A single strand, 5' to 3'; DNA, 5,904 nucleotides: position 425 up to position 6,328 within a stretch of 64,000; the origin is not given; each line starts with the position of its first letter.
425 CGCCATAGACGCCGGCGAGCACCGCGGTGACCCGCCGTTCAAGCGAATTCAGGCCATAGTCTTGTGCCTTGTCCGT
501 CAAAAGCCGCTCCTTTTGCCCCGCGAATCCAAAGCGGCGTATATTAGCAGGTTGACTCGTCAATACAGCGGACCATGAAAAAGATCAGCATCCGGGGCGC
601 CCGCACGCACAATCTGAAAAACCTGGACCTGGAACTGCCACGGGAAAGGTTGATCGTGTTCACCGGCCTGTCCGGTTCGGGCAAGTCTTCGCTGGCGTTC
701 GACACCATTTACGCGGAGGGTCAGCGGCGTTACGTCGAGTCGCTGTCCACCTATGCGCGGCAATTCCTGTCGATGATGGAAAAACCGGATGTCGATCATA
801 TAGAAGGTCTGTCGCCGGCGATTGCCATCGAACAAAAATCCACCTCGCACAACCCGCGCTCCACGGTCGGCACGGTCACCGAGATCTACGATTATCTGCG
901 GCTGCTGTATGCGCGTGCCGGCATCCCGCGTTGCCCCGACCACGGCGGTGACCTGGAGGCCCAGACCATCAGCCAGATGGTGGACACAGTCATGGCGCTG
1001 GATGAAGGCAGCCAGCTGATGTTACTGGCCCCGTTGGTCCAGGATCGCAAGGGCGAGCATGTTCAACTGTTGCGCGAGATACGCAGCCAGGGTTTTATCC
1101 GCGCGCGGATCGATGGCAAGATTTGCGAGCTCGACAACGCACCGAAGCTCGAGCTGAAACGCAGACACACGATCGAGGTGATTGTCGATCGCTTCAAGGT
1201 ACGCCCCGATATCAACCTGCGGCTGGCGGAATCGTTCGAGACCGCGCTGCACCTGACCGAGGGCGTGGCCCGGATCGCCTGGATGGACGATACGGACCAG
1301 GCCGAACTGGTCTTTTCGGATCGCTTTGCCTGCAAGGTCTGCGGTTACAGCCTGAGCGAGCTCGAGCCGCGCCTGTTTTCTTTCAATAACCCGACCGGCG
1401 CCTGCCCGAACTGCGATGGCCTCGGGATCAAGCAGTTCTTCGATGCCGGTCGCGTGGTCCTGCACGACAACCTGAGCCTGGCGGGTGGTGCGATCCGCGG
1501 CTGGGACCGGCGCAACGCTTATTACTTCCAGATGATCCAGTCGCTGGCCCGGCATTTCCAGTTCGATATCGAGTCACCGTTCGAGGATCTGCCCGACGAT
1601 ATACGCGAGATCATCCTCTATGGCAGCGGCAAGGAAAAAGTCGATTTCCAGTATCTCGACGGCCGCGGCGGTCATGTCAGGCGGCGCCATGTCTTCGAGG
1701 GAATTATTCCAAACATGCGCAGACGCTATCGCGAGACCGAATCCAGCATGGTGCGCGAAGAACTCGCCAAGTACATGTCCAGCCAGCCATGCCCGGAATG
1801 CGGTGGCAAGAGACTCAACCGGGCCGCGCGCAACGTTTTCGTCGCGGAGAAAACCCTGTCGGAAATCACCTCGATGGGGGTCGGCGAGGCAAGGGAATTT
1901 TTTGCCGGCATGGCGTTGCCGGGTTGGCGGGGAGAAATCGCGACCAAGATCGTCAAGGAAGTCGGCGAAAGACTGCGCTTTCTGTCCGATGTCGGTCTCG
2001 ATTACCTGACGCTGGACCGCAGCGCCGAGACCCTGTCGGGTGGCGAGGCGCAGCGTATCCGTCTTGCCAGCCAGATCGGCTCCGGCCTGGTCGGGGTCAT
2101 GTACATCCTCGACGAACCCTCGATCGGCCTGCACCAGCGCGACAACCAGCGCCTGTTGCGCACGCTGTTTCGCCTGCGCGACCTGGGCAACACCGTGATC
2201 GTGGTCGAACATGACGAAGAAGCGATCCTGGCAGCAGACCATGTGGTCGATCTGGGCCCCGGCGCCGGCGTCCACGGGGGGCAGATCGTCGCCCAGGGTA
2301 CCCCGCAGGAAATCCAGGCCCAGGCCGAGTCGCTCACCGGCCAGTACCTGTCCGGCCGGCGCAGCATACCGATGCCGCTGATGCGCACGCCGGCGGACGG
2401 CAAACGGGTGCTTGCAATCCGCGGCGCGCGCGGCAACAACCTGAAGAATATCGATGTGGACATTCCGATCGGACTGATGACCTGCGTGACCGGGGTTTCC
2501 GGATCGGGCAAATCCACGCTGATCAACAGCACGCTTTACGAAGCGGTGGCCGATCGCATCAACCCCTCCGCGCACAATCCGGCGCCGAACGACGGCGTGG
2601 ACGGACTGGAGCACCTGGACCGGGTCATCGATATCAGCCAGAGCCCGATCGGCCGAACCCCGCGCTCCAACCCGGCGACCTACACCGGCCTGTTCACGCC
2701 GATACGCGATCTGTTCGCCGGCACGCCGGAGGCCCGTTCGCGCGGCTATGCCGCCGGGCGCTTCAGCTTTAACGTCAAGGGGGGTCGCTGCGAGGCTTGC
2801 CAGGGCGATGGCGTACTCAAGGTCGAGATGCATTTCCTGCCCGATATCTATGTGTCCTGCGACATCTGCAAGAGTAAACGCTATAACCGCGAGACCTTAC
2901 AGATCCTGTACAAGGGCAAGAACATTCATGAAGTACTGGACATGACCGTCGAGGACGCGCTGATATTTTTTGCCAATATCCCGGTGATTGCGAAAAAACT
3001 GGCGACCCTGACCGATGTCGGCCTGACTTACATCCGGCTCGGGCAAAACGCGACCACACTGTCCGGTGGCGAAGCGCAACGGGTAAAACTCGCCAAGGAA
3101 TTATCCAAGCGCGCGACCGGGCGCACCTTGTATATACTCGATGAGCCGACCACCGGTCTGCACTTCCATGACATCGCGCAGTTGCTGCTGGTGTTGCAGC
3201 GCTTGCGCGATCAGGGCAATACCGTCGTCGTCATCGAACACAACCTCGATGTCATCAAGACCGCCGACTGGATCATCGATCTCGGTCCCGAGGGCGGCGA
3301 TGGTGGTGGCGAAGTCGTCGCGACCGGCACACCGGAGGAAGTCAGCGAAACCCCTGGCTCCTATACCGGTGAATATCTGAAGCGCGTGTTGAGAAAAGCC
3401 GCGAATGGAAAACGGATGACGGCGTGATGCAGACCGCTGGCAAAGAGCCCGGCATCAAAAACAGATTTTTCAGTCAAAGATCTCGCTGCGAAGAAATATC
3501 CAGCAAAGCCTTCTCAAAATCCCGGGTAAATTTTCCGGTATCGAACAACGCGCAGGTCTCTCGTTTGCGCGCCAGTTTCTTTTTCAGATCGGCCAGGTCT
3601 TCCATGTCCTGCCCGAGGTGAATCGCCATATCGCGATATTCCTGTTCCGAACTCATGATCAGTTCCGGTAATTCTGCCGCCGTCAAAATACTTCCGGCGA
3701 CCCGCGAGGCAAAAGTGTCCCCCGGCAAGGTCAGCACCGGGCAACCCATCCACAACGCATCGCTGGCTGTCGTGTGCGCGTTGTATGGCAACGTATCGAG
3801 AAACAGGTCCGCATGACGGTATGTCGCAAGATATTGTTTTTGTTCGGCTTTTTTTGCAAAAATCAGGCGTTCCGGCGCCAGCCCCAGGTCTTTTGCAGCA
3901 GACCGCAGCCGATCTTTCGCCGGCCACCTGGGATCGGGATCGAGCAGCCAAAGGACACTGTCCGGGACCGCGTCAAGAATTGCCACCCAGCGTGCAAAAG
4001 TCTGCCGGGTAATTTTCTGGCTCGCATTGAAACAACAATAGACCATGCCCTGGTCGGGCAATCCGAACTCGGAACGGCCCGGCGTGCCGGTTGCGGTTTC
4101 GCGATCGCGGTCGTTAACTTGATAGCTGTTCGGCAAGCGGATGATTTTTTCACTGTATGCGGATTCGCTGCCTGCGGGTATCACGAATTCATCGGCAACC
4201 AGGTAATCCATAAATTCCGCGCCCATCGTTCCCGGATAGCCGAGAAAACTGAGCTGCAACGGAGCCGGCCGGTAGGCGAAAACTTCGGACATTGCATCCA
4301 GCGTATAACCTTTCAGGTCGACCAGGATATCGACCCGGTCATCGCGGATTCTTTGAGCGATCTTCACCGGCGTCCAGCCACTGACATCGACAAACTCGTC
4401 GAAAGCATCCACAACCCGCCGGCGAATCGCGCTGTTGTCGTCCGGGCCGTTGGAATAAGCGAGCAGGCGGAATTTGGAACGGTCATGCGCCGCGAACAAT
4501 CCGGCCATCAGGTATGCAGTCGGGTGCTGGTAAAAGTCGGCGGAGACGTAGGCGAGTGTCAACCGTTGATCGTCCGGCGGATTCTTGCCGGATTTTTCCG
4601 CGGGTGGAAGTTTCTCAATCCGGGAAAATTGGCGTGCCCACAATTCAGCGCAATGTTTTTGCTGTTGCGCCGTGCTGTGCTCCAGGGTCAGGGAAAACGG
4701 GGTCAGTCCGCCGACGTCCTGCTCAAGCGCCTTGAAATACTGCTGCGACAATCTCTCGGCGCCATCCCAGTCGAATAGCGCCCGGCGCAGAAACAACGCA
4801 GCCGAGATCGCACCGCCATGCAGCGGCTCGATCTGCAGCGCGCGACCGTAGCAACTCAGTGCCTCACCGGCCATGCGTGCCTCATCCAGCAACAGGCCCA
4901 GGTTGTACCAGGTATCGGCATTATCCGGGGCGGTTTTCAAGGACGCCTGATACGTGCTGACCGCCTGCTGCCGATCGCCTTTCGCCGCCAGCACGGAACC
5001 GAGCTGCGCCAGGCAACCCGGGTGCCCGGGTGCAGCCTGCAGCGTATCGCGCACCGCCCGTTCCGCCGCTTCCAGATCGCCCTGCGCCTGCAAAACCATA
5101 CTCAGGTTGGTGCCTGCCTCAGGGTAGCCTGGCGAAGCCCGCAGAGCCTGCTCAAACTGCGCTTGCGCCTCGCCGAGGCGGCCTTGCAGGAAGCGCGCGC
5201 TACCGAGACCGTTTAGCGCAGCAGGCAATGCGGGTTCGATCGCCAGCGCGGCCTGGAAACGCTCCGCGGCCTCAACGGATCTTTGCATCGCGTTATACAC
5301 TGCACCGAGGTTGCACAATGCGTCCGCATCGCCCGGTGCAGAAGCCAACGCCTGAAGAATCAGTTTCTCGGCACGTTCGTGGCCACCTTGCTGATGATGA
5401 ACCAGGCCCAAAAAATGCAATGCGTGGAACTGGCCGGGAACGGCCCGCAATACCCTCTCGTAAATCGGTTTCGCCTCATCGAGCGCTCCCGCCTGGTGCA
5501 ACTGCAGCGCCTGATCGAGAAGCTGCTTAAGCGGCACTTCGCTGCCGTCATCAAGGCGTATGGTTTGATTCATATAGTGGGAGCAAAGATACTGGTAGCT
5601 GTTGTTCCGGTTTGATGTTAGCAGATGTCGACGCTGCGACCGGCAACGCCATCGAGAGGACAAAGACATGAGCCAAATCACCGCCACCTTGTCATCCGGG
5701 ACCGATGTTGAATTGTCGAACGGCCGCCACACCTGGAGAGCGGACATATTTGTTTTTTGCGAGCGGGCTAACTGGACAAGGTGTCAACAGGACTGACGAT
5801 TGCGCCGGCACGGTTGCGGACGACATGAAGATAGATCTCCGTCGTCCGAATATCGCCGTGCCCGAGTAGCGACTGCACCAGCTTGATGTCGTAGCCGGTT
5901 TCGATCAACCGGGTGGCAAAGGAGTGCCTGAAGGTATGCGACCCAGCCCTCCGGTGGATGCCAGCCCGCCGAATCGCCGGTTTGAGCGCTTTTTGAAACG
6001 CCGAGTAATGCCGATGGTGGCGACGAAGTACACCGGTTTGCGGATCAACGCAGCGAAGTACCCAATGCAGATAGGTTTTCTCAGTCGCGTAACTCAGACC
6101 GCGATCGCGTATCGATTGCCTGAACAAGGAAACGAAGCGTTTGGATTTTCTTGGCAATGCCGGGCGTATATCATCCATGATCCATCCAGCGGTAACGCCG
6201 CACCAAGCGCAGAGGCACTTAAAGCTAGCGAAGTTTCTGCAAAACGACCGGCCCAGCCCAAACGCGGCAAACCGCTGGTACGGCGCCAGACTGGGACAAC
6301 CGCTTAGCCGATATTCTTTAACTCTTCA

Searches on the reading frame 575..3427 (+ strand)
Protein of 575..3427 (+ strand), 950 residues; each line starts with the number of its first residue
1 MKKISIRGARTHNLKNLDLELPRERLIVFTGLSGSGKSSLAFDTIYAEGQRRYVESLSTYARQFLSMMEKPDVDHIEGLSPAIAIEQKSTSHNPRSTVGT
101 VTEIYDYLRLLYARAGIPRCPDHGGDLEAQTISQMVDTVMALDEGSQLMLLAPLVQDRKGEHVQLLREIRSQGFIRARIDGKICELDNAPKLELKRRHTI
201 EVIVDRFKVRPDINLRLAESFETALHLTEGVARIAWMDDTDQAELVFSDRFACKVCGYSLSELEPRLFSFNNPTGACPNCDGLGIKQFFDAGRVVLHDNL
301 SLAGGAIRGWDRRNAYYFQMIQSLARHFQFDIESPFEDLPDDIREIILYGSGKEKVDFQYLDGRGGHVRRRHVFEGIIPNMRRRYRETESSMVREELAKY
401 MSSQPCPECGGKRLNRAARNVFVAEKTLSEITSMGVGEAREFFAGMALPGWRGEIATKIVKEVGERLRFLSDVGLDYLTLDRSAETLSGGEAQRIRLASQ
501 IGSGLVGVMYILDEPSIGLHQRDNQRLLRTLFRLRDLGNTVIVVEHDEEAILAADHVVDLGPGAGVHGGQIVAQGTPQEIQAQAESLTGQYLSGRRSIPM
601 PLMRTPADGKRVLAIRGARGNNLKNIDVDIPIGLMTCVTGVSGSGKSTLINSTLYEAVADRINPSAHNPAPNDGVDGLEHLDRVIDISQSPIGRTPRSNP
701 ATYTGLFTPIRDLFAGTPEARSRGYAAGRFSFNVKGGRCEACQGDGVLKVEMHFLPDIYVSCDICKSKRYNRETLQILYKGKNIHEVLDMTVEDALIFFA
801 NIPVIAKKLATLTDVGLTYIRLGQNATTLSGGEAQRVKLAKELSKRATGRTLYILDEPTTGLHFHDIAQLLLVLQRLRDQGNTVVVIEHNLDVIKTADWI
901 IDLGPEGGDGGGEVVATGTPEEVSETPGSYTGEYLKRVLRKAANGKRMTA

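Call 6: search_protein_families(library=pfam, proteins=[window:575-3427:+], max_evalue=0.01)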
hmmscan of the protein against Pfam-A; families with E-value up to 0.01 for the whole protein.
window:575-3427:+ (950 aa): 17 families
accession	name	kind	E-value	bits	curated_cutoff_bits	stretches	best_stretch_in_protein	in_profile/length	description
PF17755.6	UvrA_DNA-bind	-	3e-37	127.7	23.2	1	290-399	1-110/110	UvrA DNA-binding domain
PF17760.6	UvrA_inter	-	1.4e-36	125.1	23.3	1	130-236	1-107/109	UvrA interaction domain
PF00005.33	ABC_tran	-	2.9e-21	76.9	25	2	805-860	85-137/137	ABC transporter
PF02463.25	SMC_N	-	5.6e-09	36.2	40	0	811-901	119-209/220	RecF/RecN/SMC N terminal domain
PF13555.12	AAA_29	-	1.5e-07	31.4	27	1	633-652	23-41/61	P-loop containing region of AAA domain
PF03193.22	RsgA_GTPase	-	1.8e-06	28.3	30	0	609-656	83-129/174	RsgA GTPase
PF20703.3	nSTAND1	-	4.4e-06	27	27.1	0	10-82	19-87/379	Novel STAND NTPase 1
PF13191.12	AAA_16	-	6.6e-06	27.1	32.6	0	635-660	26-50/167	AAA ATPase domain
PF13476.12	AAA_23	-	5.3e-05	24.4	27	0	3-40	1-35/201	AAA domain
PF13401.12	AAA_22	-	0.00011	22.9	27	0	635-659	7-31/130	AAA domain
PF13671.12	AAA_33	-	0.00013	22.7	27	0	637-663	3-29/143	AAA domain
PF13304.12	AAA_21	-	0.00043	20.9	27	0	835-886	243-295/304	AAA domain, putative AbiEii toxin, Type IV TA system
PF00684.25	DnaJ_CXXCXGXG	-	0.0017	19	32.7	0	738-768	17-50/65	DnaJ central domain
PF01583.26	APS_kinase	-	0.0022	18.5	21.1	0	26-43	4-21/152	Adenylylsulphate kinase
PF20720.3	nSTAND3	-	0.0033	17.6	27.2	0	638-664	22-48/155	Novel STAND NTPase 3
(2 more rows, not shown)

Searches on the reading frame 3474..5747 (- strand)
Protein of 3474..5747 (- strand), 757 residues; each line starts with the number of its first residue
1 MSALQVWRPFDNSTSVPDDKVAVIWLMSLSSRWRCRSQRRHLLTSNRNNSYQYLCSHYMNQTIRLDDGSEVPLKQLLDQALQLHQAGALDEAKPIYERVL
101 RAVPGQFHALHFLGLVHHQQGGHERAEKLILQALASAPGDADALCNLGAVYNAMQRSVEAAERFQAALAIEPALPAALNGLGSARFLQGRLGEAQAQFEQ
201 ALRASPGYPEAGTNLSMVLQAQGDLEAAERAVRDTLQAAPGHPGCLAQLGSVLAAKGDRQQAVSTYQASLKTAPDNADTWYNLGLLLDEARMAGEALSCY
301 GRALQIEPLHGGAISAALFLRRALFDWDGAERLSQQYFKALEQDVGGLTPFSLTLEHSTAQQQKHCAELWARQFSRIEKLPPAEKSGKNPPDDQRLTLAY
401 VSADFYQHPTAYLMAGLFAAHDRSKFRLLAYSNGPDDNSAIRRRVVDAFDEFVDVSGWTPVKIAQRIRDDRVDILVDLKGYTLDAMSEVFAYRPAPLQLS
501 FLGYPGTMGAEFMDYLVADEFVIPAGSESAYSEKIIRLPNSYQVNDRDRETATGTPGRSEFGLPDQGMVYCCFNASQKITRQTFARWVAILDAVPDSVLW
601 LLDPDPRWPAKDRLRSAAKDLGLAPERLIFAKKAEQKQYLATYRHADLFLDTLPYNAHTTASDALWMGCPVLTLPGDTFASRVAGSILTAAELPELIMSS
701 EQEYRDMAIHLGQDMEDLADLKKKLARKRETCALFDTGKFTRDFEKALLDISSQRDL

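Call 6: search_protein_families(library=pfam, proteins=[window:3474-5747:-], max_evalue=0.01)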
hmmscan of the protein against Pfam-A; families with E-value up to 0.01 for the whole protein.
window:3474-5747:- (757 aa): 22 families
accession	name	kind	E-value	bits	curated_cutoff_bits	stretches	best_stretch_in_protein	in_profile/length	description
PF13844.12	Glyco_transf_41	-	1.9e-95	320.7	25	2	557-743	358-542/543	Glycosyl transferase family 41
PF07719.23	TPR_2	-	1e-23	81.8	27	2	175-207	1-33/34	Tetratricopeptide repeat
PF13424.12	TPR_12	-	3.2e-20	72.5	30.1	6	141-204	3-74/77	Tetratricopeptide repeat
PF13431.12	TPR_17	-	3.3e-20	71.1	24.4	2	266-296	2-32/34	Tetratricopeptide repeat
PF14559.12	TPR_19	-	4.4e-20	72.2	25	3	187-243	3-59/68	Tetratricopeptide repeat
PF13181.12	TPR_8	-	1.2e-19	69.1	25.7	0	246-276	4-34/34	Tetratricopeptide repeat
PF00515.34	TPR_1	-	6.4e-19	67.3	27.8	2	277-308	1-32/34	Tetratricopeptide repeat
PF13414.12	TPR_11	-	3e-18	65.7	26.8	2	250-286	1-37/42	TPR repeat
PF13428.12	TPR_14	-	2.6e-17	62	23.5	1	244-284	2-42/44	Tetratricopeptide repeat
PF13432.12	TPR_16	-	1.5e-16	60.9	32.7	4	78-141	2-65/65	Tetratricopeptide repeat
PF13176.12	TPR_7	-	7e-12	44.9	27.9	1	246-277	2-33/36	Tetratricopeptide repeat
PF23914.1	TPR_CcmH_CycH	-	2.9e-10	40.7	42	0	181-270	56-148/158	Cytochrome c-type biogenesis protein H TPR domain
PF25060.1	ARM_TT21_2nd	-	2.1e-06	27.8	27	0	88-143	203-258/270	Tetratricopeptide repeat protein 21 second ARM domain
PF13371.12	TPR_9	-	2.3e-06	28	35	0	252-310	4-61/73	Tetratricopeptide repeat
PF13374.12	TPR_10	-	3.6e-06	27.3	27.5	0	213-237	6-30/42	Tetratricopeptide repeat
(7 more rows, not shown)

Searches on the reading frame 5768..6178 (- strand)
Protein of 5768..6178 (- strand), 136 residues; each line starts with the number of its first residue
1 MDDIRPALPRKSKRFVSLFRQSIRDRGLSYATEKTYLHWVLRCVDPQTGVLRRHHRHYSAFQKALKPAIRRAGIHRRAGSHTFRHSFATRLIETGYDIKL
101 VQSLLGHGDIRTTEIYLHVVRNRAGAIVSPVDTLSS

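Call 6: search_protein_families(library=pfam, proteins=[window:5768-6178:-], max_evalue=0.01)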
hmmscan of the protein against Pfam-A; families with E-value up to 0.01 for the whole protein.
window:5768-6178:- (136 aa): 2 families
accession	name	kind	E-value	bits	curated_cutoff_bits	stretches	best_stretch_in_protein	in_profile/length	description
PF00589.27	Phage_integrase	-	5.9e-19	68.9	27.1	1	44-120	100-169/172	Phage integrase family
PF13495.12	Phage_int_SAM_4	-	0.0016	19.2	27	1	19-43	5-29/85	Phage integrase, N-terminal SAM-like domain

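Call 33: search_protein_families(library=ncbifam, proteins=[window:5768-6178:-], max_evalue=0.001)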
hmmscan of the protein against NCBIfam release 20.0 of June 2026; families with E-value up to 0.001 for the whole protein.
window:5768-6178:- (136 aa): 12 families
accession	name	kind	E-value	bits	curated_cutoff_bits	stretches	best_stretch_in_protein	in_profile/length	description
TIGR02249.1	integrase_gron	subfamily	3.1e-36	125.3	265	1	43-134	224-315/315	integron integrase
NF011946.0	PRK15417.1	equivalog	3.7e-29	102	435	1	43-135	239-331/337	integron integrase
TIGR02225.1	recomb_XerD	equivalog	3.9e-20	72.3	329.6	1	59-123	214-278/290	site-specific tyrosine recombinase XerD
NF040815.2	recomb_XerA_Arch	equivalog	1.4e-19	70.7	220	1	53-123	188-258/263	site-specific tyrosine recombinase/integron integrase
NF001399.0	PRK00283.1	subfamily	5.8e-19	68.5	279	1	59-124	222-288/300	tyrosine recombinase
TIGR02224.1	recomb_XerC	equivalog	1.5e-17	63.9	335.15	1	60-121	218-279/295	tyrosine recombinase XerC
NF002331.0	PRK01287.1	subfamily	5.2e-14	52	371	1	62-120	254-313/365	site-specific tyrosine recombinase XerC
NF003462.0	PRK05084.1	equivalog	1.4e-09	37.1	267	1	76-126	301-351/360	tyrosine recombinase XerS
NF007371.0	PRK09871.1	subfamily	1.8e-05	24.3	222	1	64-118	119-173/198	tyrosine-type DNA invertase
NF040693.1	recomb_GmtY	equivalog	3.5e-05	23.2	340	1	58-118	367-431/441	gamma-mobile-trio recombinase GmtY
NF007370.0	PRK09870.1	subfamily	3.8e-05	23.4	221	1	61-117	121-177/200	tyrosine-type DNA invertase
NF041502.1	integrase_1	equivalog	0.00013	20.8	350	1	63-127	304-368/484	site-specific integrase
